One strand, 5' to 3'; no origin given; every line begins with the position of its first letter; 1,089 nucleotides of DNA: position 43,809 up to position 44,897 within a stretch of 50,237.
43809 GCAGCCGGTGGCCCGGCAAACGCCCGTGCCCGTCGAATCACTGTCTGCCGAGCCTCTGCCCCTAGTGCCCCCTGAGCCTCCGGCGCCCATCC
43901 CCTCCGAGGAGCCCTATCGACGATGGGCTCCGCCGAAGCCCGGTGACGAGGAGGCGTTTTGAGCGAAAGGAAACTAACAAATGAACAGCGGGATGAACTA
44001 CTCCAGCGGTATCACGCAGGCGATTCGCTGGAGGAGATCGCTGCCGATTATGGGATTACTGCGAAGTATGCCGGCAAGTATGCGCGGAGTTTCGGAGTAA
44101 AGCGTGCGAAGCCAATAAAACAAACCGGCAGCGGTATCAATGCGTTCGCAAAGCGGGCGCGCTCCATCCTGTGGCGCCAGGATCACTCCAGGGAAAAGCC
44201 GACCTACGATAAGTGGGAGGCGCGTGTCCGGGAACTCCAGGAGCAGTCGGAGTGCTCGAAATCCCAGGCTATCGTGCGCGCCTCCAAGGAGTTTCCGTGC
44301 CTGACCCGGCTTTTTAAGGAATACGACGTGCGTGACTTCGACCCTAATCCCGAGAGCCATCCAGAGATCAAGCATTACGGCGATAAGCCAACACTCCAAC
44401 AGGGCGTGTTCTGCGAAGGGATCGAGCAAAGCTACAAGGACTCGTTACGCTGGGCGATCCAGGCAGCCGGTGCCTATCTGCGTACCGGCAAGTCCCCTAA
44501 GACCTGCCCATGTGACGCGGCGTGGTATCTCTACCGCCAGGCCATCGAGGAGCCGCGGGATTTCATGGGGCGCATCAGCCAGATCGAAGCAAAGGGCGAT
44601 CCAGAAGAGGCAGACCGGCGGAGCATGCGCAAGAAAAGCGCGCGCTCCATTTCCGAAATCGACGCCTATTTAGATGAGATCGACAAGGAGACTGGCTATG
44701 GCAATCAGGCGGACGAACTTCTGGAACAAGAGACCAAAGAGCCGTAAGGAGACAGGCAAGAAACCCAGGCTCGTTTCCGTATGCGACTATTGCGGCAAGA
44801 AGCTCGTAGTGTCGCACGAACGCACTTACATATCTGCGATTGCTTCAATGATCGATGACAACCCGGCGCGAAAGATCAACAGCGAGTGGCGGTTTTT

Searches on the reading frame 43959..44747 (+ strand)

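Call 55: search_protein_families(library=pfam, proteins=[window:43959-44747:+], max_evalue=0.01)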
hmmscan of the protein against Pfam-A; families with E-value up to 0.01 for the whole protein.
window:43959-44747:+ (262 aa): 2 families
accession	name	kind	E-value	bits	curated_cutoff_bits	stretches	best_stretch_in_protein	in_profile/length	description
PF04545.22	Sigma70_r4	-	0.00077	19.4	24.1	0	5-34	4-33/50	Sigma-70, region 4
PF13936.12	HTH_38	-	0.0084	16.3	27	0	4-29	3-28/44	Helix-turn-helix domain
